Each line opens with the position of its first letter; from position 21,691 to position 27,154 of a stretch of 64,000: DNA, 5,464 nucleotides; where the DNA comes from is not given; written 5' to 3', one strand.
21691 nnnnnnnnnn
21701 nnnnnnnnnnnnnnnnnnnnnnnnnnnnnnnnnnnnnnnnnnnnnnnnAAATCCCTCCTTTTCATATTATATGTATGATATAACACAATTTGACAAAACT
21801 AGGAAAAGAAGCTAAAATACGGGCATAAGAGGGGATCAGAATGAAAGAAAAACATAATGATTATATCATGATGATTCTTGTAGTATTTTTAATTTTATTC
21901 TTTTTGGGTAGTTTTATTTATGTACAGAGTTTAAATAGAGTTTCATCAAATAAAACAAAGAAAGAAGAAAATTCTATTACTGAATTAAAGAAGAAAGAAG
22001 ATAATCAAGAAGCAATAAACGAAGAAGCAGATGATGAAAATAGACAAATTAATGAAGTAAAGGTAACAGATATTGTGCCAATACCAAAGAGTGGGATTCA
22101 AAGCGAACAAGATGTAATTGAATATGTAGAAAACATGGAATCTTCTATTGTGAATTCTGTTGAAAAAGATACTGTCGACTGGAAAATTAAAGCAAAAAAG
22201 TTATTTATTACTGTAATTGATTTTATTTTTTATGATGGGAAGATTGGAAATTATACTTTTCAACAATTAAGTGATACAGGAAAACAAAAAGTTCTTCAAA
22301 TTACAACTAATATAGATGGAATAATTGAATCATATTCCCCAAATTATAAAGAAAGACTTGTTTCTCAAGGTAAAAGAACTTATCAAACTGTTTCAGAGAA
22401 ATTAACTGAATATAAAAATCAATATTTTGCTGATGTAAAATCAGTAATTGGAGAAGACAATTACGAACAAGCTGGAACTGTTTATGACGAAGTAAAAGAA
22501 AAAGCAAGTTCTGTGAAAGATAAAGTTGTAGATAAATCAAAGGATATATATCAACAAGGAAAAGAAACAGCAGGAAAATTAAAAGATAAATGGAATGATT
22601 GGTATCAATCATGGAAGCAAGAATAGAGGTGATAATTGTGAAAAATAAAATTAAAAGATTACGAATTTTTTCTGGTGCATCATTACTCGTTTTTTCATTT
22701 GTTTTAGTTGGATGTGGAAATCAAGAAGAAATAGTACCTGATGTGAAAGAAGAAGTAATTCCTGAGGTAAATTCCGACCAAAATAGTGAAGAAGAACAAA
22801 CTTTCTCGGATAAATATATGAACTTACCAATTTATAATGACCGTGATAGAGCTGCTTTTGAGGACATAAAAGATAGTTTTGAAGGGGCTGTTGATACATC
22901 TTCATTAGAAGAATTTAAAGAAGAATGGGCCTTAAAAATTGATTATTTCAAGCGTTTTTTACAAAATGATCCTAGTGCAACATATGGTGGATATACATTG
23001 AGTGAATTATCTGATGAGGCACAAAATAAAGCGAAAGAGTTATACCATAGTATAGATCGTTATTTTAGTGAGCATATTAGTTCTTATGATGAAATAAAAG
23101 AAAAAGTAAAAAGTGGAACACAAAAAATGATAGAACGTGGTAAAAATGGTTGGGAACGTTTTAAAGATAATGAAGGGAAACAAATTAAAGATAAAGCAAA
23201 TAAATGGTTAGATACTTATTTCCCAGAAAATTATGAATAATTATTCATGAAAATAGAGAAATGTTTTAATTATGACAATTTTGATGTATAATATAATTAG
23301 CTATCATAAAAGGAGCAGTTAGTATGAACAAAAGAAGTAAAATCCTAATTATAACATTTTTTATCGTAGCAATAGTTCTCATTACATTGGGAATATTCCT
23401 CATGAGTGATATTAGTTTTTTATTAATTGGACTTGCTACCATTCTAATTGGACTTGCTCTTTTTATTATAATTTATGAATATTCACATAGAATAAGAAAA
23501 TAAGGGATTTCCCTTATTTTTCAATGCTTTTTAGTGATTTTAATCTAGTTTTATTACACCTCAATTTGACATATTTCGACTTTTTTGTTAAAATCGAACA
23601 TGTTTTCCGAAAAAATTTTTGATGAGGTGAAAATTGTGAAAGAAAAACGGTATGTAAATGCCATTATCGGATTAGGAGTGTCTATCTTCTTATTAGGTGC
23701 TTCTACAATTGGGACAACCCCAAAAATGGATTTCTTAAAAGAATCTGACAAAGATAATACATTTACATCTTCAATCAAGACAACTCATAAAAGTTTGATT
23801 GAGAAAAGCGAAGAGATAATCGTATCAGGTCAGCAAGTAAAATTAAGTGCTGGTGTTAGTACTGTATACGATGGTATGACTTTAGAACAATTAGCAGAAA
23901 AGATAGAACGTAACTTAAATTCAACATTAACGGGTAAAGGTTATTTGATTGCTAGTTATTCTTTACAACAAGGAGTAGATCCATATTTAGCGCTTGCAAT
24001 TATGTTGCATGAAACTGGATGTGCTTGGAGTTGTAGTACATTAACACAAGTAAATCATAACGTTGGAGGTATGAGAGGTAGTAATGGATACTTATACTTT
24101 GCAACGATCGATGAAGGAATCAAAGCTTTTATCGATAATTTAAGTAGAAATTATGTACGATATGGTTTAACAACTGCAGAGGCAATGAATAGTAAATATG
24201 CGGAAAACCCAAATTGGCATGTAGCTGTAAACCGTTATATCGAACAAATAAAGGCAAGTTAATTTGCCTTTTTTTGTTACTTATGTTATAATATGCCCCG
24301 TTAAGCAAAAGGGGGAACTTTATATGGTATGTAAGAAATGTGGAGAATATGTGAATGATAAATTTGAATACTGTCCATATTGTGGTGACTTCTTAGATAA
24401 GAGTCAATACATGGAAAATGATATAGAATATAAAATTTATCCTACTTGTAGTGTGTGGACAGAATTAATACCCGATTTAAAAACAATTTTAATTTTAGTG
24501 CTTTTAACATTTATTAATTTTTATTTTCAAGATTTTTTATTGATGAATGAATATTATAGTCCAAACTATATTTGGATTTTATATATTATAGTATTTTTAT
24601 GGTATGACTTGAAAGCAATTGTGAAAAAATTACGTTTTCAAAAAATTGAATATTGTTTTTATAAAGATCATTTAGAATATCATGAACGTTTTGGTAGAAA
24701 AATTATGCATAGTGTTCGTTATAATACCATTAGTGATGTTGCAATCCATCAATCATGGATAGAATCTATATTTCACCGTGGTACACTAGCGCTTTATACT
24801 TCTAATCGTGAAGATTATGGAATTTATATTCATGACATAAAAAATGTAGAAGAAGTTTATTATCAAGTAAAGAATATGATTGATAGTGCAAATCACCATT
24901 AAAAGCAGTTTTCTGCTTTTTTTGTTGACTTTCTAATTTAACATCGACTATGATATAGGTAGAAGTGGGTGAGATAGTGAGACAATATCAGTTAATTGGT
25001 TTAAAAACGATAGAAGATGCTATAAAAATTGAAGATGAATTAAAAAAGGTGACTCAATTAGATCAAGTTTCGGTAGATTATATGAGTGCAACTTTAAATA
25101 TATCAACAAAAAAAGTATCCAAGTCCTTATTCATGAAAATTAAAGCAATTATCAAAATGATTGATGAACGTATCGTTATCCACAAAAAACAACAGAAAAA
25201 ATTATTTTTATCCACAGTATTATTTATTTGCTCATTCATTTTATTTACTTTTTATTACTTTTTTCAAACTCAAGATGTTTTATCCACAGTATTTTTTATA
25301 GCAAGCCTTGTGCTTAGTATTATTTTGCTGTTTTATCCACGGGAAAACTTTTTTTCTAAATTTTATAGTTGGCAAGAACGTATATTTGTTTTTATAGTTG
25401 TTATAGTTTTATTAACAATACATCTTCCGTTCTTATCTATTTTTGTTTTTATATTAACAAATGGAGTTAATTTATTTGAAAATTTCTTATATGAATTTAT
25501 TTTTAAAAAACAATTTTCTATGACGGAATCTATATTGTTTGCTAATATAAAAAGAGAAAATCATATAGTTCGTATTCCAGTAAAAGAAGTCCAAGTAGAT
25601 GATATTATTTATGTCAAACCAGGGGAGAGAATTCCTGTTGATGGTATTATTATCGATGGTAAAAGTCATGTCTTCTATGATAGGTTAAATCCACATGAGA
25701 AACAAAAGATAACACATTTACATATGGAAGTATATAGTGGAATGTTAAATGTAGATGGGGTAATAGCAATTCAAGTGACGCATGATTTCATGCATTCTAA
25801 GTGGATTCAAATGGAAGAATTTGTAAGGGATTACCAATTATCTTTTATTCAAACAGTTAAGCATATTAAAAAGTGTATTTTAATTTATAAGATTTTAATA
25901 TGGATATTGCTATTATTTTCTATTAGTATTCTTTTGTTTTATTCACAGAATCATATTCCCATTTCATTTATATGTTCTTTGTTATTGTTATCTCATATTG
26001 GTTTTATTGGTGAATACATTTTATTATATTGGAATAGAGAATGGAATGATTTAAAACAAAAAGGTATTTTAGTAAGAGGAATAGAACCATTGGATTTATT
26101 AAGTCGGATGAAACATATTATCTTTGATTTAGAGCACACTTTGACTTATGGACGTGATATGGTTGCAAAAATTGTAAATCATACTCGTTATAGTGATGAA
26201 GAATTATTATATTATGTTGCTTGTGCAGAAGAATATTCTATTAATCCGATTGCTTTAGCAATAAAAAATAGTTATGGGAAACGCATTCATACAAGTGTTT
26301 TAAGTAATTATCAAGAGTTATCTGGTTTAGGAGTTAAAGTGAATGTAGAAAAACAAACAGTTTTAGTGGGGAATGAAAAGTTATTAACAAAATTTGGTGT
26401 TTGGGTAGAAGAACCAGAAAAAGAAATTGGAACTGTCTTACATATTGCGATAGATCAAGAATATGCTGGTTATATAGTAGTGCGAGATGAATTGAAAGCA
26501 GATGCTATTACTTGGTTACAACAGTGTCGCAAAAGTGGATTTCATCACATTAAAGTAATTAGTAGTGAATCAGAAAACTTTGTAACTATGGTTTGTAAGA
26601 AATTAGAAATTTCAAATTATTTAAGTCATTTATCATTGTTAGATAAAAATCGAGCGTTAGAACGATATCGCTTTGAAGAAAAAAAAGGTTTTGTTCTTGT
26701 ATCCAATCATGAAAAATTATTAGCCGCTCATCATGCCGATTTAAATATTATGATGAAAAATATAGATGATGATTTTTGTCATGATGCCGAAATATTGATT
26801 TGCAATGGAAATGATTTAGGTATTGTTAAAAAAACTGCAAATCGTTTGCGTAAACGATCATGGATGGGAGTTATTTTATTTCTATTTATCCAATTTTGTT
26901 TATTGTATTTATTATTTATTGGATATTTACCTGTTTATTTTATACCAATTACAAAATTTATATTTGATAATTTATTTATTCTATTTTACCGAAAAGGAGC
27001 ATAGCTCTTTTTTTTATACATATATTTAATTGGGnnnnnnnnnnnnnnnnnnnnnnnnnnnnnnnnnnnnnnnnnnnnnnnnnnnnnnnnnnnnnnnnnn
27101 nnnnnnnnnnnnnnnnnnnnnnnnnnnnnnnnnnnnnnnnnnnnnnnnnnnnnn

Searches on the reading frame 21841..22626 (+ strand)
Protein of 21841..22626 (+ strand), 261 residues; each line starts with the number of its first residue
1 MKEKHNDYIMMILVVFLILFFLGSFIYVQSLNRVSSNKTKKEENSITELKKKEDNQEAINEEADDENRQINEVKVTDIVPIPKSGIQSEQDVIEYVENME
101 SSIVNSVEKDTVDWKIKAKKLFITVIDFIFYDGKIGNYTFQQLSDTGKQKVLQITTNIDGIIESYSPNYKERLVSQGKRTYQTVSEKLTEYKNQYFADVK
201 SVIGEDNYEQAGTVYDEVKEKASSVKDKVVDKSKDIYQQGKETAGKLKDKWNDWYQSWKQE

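Call 89: search_protein_families(library=pfam, proteins=[window:21841-22626:+], max_evalue=0.00001)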
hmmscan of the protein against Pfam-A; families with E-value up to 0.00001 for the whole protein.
window:21841-22626:+ (261 aa): 0 families

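Call 91: search_protein_families(library=pfam, proteins=[window:21841-22626:+], max_evalue=0.001)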
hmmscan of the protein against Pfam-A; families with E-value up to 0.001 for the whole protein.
window:21841-22626:+ (261 aa): 1 family
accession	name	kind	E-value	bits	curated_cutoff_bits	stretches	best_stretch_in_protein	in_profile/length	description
PF24073.1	DUF7365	-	0.00082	19.9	27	0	14-63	10-59/101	Coiled-coil region of unknown function (DUF7365)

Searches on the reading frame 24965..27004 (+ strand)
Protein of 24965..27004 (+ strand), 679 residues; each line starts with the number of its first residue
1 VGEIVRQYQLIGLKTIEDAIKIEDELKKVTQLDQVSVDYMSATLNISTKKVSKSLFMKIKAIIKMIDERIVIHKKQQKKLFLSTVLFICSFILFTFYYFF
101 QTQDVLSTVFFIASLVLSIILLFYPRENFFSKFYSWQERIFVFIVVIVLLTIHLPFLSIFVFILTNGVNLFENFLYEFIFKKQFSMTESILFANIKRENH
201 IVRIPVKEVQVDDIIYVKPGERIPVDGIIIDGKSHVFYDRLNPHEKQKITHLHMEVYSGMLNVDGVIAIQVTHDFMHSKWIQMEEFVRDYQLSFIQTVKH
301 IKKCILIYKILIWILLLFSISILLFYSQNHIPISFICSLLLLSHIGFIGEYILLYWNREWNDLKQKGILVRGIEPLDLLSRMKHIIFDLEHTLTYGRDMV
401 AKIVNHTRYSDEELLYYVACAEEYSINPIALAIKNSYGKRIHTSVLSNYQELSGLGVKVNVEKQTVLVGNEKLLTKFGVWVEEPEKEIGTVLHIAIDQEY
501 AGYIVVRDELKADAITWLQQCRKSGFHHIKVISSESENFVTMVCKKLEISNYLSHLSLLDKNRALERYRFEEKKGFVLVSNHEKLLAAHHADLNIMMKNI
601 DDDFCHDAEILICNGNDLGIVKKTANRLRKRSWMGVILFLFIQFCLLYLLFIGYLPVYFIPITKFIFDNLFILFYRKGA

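Call 89: search_protein_families(library=pfam, proteins=[window:24965-27004:+], max_evalue=0.00001)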
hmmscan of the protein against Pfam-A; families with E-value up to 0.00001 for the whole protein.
window:24965-27004:+ (679 aa): 2 families
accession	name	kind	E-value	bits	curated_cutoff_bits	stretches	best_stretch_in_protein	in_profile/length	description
PF00122.25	E1-E2_ATPase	-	1.3e-17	64.3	28.1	1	194-333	8-146/181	E1-E2 ATPase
PF00702.32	Hydrolase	-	7.9e-11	43.1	26.4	1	382-556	1-144/191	haloacid dehalogenase-like hydrolase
